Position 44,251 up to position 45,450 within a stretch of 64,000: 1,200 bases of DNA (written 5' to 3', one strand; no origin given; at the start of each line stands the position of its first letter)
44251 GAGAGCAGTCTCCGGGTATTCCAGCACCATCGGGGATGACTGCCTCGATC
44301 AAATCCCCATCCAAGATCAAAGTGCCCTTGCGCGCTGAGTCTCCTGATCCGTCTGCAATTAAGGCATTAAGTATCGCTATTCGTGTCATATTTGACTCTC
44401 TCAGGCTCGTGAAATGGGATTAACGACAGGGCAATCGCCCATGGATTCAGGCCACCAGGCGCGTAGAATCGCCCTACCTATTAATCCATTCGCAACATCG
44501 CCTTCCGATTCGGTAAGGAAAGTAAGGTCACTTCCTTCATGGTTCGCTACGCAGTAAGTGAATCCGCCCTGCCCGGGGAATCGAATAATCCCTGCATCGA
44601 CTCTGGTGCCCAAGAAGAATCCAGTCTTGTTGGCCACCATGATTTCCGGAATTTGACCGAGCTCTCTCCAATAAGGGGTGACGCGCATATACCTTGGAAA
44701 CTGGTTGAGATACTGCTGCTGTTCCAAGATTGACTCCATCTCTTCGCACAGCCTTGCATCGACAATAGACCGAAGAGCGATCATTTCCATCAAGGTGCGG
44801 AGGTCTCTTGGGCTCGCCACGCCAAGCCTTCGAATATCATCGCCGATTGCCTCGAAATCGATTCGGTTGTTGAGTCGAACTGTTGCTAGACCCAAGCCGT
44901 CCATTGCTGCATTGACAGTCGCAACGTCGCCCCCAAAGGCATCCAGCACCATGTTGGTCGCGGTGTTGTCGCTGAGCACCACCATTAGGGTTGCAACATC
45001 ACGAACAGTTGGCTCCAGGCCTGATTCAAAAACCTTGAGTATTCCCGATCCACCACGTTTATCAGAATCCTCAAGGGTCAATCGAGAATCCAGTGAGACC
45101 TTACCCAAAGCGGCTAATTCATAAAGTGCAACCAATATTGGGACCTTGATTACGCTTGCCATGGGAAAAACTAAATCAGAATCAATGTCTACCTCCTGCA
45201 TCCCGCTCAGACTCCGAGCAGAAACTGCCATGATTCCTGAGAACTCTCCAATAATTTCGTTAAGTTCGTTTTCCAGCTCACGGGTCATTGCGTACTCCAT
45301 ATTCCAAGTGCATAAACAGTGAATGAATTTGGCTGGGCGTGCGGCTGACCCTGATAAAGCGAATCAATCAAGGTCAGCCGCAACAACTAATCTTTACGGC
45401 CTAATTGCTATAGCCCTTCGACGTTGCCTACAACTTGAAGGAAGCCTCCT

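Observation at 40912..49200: Candidate new pathway: sugar-type ABC importer fused to beta-lactamase-fold hydrolase, D-aminoacylase, GNAT and NSAR-type racemase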

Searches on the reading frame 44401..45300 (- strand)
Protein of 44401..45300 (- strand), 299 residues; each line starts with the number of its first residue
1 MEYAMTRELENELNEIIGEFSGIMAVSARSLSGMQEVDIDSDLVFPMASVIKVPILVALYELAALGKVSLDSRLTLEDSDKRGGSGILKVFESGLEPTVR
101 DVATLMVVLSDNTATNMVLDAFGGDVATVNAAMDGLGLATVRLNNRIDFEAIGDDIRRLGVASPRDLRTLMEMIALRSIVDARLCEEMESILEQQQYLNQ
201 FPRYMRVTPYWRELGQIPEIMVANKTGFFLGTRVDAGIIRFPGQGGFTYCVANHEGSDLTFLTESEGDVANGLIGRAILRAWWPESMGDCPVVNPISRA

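Call 4: search_protein_families(library=pfam, proteins=[window:44401-45300:-])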
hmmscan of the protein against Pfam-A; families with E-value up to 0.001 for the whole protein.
window:44401-45300:- (299 aa): 2 families
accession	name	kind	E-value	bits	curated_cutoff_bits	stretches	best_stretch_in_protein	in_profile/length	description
PF13354.11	Beta-lactamase2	-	8.4e-52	176.1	22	1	26-251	2-212/214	Beta-lactamase enzyme family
PF00144.29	Beta-lactamase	-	1.7e-05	24.6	27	0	38-117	43-114/329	Beta-lactamase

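Call 5: search_protein_families(library=ncbifam, proteins=[window:44401-45300:-])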
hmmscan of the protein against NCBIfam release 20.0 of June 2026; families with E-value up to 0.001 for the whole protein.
window:44401-45300:- (299 aa): 52 families (the best 25 are shown)
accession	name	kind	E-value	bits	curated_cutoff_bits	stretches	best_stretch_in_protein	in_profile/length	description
NF033103.1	bla_class_A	equivalog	4.7e-20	71.8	200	1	12-246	1-225/257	class A beta-lactamase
NF012099.1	SubclassA2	equivalog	2e-13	50.1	320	1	8-142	1-137/275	class A beta-lactamase, subclass A2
NF000232.1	lactamase_L2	exception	1.6e-10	40.9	540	1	35-148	69-179/303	L2 family extended-spectrum class A beta-lactamase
NF000447.2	bla-A_Chryseo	exception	3e-09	36.5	510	1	4-143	17-158/292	CGA/CIA family class A beta-lactamase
NF050797.1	blaCESS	exception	4.1e-09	36.2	525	1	42-126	69-152/296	CESS family extended-spectrum class A beta-lactamase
NF041189.1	blaKBL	exception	7.6e-09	35.2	600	1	39-196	54-209/286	KBL family class A beta-lactamase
NF040472.1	blaPAD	exception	2.2e-08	33.8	575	1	7-144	34-170/297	PAD family carbapenem-hydrolyzing class A beta-lactamase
NF047556.1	blaACA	exception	2.2e-07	30.3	592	1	6-239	34-258/298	ACA family class A beta-lactamase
NF000275.2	blaPLA_ORN_TER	exception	3.7e-07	29.5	550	1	39-240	56-243/291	PLA/ORN/TER family class A beta-lactamase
NF038400.1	blaTER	exception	6.2e-07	28.8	620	1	42-156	59-173/284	TER family class A beta-lactamase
NF000481.1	carbeni_gen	exception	6.3e-07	29.2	430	1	6-148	20-159/284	CARB/PSE/RTG family carbenicillin-hydrolyzing class A beta-lactamase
NF033626.2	blaBKC_GPC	exception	6.9e-07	28.8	575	1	4-145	31-171/297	BKC/GPC family carbapenem-hydrolyzing class A beta-lactamase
NF000538.1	classA_carba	equivalog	7.4e-07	28.8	390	1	19-188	4-172/254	carbapenem-hydrolyzing class A beta-lactamase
NF038398.1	blaPLA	exception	8.8e-07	28.3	670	1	37-241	54-244/291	PLA family class A beta-lactamase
NF000413.2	blaBKC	exception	1.2e-06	28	650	1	7-145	50-187/313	BKC family carbapenem-hydrolyzing class A beta-lactamase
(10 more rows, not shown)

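Call 9: search_solved_structures(query=window:44401-45300:-, max_evalue=0.00001)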
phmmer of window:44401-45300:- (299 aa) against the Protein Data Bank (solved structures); distinct sequences matched with E-value up to 0.00001: 23.
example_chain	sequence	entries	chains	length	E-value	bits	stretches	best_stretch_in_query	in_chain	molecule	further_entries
4ewf_A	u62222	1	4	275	1.4e-19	73.8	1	40-270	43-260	Beta-lactamase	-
2j7v_A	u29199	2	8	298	2e-19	73.4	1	31-193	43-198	TLL2115 PROTEIN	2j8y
2j9o_A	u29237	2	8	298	3.7e-19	72.5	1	31-193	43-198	TLL2115 PROTEIN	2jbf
4hes_A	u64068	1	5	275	1e-08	38.2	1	41-204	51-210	Beta-lactamase class A-like protein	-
5fqm_A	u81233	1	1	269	1.5e-08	37.7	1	7-175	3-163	GNCA BETA LACTAMASE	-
6v4w_A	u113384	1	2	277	1.6e-08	37.6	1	10-146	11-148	Beta-lactamase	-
4b88_A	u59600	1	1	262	2.4e-08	37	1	9-175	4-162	BETA-LACTAMASE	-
4uhu_A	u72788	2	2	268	2.4e-08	37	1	9-175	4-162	GNCA LACTAMASE W229D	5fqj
8isp_A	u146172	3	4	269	7.5e-08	35.4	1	42-137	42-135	Beta-lactamase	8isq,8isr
8iso_A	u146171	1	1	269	8.2e-08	35.3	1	42-137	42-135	Beta-lactamase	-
4c6y_A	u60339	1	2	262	9.1e-08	35.1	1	12-157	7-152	BETA-LACTAMASE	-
5fqi_A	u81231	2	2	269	3.2e-07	33.3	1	10-170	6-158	GNCA4 LACTAMASE W229D AND F290W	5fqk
5fqq_A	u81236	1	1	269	3.4e-07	33.2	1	10-169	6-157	GNCA4 LACTAMASE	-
6yrs_A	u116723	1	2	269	3.5e-07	33.2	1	8-172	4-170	ancestral beta-lactamase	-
6ty6_A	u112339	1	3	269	3.7e-07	33.1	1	10-169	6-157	Beta lactamase (GNCA4-2)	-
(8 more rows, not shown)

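Call 44: search_solved_structures(query=window:44401-45300:-, max_evalue=1e-8, show_alignments=5)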
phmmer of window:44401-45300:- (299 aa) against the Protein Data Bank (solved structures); distinct sequences matched with E-value up to 1e-8: 3.
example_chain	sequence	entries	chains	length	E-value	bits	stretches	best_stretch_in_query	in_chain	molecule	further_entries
4ewf_A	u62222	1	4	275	1.4e-19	73.8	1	40-270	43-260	Beta-lactamase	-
2j7v_A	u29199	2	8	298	2e-19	73.4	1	31-193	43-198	TLL2115 PROTEIN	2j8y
2j9o_A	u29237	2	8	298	3.7e-19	72.5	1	31-193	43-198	TLL2115 PROTEIN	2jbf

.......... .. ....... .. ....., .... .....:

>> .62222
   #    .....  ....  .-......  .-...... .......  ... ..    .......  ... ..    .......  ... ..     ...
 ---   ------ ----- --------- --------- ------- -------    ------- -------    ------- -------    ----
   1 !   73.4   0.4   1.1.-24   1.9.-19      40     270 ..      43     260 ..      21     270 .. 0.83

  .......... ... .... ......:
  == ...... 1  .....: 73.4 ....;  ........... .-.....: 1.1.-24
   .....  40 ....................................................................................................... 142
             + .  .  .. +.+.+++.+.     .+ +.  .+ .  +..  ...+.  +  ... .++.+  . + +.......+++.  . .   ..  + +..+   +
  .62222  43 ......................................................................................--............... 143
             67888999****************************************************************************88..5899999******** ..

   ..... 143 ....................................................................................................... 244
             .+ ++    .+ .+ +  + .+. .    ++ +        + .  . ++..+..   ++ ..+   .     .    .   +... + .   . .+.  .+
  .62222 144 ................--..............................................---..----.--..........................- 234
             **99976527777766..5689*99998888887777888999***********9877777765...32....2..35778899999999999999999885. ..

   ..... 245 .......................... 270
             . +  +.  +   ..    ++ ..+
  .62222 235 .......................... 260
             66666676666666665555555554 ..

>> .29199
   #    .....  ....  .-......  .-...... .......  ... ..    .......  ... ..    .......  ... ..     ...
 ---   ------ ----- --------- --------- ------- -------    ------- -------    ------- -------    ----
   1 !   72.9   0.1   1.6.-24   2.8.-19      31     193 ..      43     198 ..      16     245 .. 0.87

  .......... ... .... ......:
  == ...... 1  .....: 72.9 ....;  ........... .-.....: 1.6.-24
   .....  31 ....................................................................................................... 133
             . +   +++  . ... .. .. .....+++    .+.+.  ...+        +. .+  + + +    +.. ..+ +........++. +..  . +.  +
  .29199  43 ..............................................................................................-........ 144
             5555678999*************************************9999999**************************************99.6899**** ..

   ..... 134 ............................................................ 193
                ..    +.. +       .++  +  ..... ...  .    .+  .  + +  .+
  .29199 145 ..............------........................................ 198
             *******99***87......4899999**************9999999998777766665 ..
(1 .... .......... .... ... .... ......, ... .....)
